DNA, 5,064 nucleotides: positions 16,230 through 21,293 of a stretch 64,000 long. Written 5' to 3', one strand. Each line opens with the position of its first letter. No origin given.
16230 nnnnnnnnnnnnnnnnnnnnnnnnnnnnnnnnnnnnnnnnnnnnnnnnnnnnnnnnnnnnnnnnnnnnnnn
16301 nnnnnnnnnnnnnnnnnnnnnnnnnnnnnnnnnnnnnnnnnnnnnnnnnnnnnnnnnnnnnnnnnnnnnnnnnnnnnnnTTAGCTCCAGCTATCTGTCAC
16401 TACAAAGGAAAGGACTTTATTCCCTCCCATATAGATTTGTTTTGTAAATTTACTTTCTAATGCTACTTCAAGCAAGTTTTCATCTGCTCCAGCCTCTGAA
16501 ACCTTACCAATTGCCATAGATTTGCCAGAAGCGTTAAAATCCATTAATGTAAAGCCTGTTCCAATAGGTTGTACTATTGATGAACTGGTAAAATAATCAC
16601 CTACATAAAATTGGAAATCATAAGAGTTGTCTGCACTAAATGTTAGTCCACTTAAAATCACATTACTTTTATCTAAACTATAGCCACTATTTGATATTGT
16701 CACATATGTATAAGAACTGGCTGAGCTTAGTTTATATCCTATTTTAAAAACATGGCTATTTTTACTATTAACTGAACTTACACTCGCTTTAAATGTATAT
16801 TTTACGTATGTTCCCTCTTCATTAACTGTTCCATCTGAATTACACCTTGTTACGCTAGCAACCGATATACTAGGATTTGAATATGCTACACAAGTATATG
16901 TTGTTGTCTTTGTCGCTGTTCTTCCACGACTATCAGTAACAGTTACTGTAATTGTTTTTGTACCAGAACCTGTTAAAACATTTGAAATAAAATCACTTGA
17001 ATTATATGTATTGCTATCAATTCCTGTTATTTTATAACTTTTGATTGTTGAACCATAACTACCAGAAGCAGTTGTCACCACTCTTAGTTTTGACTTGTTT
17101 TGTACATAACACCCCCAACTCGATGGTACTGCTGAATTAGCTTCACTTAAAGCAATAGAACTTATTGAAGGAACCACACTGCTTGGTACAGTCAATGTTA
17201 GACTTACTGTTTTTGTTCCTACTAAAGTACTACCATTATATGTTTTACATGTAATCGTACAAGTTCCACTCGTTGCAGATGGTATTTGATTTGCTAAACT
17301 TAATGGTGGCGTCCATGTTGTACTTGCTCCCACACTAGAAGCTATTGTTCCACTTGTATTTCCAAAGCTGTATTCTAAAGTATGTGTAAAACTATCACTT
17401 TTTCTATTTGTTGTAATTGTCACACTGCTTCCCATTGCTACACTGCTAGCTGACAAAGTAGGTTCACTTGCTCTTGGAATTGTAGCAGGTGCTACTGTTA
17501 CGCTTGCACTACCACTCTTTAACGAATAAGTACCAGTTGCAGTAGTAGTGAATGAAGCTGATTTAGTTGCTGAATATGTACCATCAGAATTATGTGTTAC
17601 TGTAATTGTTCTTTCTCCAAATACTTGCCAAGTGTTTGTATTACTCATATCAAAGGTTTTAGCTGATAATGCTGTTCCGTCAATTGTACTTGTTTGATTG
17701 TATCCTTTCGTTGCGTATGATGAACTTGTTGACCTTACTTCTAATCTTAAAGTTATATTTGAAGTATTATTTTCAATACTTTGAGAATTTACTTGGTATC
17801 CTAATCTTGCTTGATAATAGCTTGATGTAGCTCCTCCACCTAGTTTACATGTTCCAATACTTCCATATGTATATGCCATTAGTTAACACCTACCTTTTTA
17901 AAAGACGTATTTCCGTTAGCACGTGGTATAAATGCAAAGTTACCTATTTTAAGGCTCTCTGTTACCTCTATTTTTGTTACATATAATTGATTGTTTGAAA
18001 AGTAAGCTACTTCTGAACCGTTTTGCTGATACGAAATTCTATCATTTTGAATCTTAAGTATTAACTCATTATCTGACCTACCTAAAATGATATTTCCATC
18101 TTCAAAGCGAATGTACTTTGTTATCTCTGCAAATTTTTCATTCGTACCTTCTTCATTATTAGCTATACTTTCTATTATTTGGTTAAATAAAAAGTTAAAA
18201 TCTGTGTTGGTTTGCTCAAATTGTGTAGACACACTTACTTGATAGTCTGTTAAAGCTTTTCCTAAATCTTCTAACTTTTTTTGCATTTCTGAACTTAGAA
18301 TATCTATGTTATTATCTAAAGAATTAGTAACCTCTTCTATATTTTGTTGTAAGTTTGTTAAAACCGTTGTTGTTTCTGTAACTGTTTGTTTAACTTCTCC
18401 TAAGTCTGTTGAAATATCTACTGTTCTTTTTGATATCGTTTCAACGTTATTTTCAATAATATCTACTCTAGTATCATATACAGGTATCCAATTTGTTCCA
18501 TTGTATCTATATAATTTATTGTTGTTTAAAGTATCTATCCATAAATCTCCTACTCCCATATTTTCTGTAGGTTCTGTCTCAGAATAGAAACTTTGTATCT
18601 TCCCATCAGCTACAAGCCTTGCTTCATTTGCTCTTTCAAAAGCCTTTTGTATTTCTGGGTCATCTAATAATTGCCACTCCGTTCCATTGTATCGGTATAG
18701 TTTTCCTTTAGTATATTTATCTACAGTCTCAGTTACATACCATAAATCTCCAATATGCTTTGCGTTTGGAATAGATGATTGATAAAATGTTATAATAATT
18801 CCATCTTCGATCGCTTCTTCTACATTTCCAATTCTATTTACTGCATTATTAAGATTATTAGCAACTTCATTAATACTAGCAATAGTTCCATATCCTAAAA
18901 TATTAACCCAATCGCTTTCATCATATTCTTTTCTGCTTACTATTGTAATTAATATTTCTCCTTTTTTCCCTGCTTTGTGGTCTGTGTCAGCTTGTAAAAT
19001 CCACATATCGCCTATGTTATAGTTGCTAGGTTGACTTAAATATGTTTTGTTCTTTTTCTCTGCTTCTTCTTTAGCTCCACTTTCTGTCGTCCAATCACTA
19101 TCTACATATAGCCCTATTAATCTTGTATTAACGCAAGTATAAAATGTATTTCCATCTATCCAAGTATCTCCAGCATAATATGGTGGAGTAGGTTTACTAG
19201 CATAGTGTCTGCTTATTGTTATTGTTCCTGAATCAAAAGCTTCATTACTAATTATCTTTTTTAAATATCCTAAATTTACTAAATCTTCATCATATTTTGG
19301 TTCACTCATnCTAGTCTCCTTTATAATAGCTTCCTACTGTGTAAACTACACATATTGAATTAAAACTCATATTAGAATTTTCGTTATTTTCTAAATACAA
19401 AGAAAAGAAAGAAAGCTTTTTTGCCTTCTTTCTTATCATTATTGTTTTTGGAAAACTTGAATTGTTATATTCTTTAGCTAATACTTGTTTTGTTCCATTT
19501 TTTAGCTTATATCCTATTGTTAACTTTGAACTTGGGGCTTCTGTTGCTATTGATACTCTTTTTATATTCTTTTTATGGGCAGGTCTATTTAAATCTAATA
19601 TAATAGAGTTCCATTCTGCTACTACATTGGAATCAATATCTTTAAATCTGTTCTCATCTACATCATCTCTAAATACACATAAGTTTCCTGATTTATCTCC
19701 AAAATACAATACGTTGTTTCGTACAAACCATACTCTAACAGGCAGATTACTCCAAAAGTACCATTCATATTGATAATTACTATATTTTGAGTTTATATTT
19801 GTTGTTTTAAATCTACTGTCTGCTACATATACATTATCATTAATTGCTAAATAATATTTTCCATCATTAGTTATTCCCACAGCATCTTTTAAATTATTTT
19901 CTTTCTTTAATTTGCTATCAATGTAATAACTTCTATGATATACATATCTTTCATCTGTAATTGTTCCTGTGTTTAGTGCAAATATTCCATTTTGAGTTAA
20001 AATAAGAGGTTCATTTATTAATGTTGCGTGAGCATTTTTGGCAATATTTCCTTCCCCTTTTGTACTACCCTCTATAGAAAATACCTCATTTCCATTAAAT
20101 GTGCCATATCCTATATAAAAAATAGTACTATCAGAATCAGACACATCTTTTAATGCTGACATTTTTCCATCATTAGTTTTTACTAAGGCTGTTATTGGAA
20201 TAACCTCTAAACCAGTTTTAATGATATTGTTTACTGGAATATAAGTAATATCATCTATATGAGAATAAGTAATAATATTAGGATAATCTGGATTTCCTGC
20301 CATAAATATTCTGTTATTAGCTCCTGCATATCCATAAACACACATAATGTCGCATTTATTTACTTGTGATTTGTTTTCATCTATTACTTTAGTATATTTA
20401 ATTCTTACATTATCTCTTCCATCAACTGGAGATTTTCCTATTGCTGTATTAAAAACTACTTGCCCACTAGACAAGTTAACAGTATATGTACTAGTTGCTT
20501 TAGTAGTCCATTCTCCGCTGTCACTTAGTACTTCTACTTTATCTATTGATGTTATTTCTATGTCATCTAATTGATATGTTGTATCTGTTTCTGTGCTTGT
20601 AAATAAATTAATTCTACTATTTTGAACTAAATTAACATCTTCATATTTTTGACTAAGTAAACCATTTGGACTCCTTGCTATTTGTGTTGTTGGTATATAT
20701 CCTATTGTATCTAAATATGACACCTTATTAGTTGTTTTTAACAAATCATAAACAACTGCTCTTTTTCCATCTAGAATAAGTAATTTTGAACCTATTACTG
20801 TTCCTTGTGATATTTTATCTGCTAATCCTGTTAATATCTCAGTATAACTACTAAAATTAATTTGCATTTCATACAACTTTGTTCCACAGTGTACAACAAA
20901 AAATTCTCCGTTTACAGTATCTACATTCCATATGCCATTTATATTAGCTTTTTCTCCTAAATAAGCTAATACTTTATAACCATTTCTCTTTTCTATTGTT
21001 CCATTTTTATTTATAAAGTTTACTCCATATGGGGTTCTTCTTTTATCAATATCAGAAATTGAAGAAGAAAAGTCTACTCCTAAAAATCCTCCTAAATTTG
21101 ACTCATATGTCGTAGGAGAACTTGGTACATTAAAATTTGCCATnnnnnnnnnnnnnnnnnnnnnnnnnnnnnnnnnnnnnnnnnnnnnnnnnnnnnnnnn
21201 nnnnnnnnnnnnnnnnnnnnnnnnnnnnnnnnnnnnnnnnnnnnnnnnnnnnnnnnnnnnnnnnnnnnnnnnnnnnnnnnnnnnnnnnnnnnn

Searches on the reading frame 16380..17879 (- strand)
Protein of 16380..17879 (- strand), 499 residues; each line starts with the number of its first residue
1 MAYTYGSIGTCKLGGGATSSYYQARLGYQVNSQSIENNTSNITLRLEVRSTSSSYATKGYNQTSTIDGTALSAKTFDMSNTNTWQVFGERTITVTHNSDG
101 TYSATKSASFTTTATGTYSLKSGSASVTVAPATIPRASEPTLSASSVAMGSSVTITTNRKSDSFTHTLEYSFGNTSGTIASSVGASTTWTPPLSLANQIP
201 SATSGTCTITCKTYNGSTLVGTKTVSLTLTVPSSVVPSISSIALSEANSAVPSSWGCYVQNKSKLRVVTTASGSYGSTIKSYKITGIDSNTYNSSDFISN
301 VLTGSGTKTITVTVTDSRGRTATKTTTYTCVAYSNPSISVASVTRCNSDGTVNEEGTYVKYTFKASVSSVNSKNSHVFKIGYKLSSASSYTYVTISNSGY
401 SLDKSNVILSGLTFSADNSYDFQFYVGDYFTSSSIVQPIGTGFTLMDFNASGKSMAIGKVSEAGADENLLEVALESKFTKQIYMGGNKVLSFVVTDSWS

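Call 6: search_protein_families(library=pfam, proteins=[window:16380-17879:-], max_evalue=0.01)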
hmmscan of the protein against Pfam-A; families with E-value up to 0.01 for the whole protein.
window:16380-17879:- (499 aa): 1 family
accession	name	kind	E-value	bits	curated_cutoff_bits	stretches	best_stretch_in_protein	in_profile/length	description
PF05895.17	DUF859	-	1.1e-64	219.5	28.8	1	23-465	13-458/626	Siphovirus protein of unknown function (DUF859)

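Call 7: search_protein_families(library=phrogs, proteins=[window:16380-17879:-], max_evalue=0.001)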
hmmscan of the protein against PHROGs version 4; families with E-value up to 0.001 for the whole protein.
window:16380-17879:- (499 aa): 2 families
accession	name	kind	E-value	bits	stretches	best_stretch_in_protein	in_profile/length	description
phrog_372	-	tail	2.7e-101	341.5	1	16-491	7-489/743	tail protein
phrog_18627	-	tail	1.3e-46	160.4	1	22-317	12-317/317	tail protein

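Call 11: find_encoding_contigs(protein=window:16380-17879:-, flank=3000, max_places=10)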
Protein window:16380-17879:- (499 aa): 2 contigs read that carry it; 1 place shown.
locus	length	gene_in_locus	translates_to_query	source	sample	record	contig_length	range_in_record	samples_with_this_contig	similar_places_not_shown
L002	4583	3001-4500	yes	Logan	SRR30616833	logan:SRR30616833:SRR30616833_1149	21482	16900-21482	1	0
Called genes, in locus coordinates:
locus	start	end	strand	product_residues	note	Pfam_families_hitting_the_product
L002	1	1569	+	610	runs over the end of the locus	-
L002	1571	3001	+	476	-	-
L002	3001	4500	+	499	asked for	PF05895:DUF859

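Call 55: search_dna_similar(query=window:16380-17879:-, collection=phages, mode=protein, max_rows=15)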
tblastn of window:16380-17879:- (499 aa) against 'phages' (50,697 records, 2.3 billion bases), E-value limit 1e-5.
Records with a match: 554; places in all: 555; records where one place covers at least 80% of the query: 289.
Best place of each record, by identity: <60% 554.
By first word of the organism name: Streptococcus 488; Lactococcus 22; Bacillus 10; Bacteriophage 8; phage 6; Microbacterium 5; Blautia 3; Faecalimonas 2; Evtepia 2; Christensenellales 2; and 5 more.
By host as written in the record: Streptococcus thermophilus 184; - 32; Lactococcus lactis 17; Streptococcus thermophilus ST47795 10; Streptococcus thermophilus ST64985 7; Streptococcus thermophilus ST68757 7; Streptococcus thermophilus ST62990 6; Streptococcus thermophilus ST64715 6; and 196 more.
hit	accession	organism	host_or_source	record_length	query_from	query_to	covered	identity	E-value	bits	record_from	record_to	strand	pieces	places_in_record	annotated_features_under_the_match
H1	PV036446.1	Faecalimonas phage NatCom_33527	Faecalimonas sp.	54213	21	496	95%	39.9%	1e-54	203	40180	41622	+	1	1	tail protein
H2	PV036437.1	Blautia phage NatCom_27009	Blautia sp.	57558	21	496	95%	39.9%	2e-54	203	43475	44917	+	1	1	tail protein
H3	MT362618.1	Microcystis phage MaeS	Microcystis aeruginosa FACHB-942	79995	31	464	87%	43.4%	1e-58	215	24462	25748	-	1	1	hypothetical protein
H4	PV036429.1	phage NatCom_19828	human feces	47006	21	473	91%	41.5%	3e-64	231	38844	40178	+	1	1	tail protein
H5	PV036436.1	Faecalimonas phage NatCom_26447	Faecalimonas sp.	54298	21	496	95%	39.3%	4e-57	211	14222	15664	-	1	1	tail protein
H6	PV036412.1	phage NatCom_43819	human feces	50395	26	499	95%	39.3%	1e-57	212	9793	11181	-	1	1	tail protein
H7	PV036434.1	Blautia phage NatCom_24097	Blautia sp.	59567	21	496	95%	38.9%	8e-56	207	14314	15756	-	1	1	tail protein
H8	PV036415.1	Blautia phage NatCom_2932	Blautia sp.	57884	21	496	95%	38.5%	2e-55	206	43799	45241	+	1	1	tail protein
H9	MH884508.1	Bacillus phage vB_BcoS-136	Bacillus cohnii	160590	19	487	94%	38.7%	5e-58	213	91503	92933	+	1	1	none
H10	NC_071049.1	Bacillus phage vB_BcoS-136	Bacillus cohnii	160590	19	487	94%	38.7%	5e-58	213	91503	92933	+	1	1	none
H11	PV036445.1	Evtepia phage NatCom_42594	Evtepia sp. 900546255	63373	35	484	90%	40.1%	7e-52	195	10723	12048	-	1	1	tail protein | hypothetical protein (x3)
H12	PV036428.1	phage NatCom_18656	human feces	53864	35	484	90%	39.9%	1e-51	194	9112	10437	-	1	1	tail protein | hypothetical protein (x3)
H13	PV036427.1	Evtepia phage NatCom_11697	Evtepia sp.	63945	35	484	90%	39.9%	1e-51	194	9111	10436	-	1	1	tail protein | hypothetical protein (x2)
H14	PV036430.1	phage NatCom_20922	human feces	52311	35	484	90%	39.6%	1e-51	195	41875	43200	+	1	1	tail protein | hypothetical protein (x3)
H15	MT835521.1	Bacteriophage sp.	human fecal samples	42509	22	488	94%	38.0%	2e-58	214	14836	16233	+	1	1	record has no annotation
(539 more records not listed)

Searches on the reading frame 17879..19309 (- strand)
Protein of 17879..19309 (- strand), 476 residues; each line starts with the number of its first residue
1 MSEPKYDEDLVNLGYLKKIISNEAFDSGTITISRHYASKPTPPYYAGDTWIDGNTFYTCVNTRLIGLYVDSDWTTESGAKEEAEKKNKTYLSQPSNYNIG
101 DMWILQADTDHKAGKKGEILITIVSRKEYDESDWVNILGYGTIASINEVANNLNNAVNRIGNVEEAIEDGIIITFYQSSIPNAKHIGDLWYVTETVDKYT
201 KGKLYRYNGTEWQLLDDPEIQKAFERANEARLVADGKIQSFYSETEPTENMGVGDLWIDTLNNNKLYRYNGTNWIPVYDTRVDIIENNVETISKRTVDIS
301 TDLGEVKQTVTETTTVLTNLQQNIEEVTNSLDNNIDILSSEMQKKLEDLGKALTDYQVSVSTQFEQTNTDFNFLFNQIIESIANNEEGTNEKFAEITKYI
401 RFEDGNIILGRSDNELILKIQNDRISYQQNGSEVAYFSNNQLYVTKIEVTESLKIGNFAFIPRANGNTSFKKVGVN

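Call 6: search_protein_families(library=pfam, proteins=[window:17879-19309:-], max_evalue=0.01)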
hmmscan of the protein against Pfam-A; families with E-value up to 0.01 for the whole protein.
window:17879-19309:- (476 aa): 7 families
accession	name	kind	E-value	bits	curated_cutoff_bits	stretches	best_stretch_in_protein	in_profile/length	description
PF01442.23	Apolipoprotein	-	2.6e-05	24.5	90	1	298-369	41-113/190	Apolipoprotein A1/A4/E domain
PF04513.17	Baculo_PEP_C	-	0.00045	20.7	38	1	293-387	12-106/140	Baculovirus polyhedron envelope protein, PEP, C terminus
PF23831.1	DUF7201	-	0.00086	19.5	27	1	279-352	23-99/142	Coiled-coil region of unknown function (DUF7201)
PF11932.13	DUF3450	-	0.00086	19.1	32.6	1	285-366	70-148/241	Protein of unknown function (DUF3450)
PF11068.13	YlqD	-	0.005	17.6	27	0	305-382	8-83/131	YlqD protein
PF02646.22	RmuC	-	0.0059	16.2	26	0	290-350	222-282/291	RmuC family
PF06705.16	SF-assemblin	-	0.007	16.2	30.6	1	279-391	33-139/247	SF-assemblin/beta giardin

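Call 7: search_protein_families(library=phrogs, proteins=[window:17879-19309:-], max_evalue=0.001)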
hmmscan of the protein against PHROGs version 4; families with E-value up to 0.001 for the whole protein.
window:17879-19309:- (476 aa): 4 families
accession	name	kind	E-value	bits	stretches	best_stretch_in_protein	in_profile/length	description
phrog_18110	-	unknown function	1.8e-12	47.6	1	292-473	357-532/567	-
phrog_588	-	tail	1.5e-09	37.8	1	63-461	590-934/955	tail fiber protein and host specificity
phrog_1885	-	tail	1.2e-07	31.1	1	409-474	968-1033/1033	minor tail protein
phrog_33754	-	unknown function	4.2e-07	30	1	226-309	96-182/555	-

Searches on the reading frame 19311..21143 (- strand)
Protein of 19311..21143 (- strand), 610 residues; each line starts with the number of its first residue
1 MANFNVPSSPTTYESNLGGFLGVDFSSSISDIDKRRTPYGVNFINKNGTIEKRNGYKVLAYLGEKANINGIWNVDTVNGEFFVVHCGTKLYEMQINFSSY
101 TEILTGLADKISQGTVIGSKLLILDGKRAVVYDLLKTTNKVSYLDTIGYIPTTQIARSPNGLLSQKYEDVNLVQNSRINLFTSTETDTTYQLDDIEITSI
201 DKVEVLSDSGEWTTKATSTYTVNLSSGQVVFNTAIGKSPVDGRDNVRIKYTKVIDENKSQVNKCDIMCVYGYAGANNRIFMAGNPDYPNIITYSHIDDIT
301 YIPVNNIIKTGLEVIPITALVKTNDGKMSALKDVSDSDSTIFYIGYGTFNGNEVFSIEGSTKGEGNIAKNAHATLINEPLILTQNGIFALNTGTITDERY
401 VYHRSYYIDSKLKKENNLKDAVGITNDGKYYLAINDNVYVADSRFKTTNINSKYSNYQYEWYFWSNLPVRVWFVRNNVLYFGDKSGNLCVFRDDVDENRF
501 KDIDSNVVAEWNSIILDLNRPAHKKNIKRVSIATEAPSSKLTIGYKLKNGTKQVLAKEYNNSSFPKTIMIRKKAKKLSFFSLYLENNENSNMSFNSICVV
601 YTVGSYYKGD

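Call 6: search_protein_families(library=pfam, proteins=[window:19311-21143:-], max_evalue=0.01)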
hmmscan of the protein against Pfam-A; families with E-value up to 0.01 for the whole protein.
window:19311-21143:- (610 aa): 0 families

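Call 7: search_protein_families(library=phrogs, proteins=[window:19311-21143:-], max_evalue=0.001)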
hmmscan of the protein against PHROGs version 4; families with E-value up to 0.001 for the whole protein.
window:19311-21143:- (610 aa): 1 family
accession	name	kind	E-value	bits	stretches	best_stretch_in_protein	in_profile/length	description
phrog_3287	-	head and packaging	4.7e-33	115.8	1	17-606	8-523/524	virion structural protein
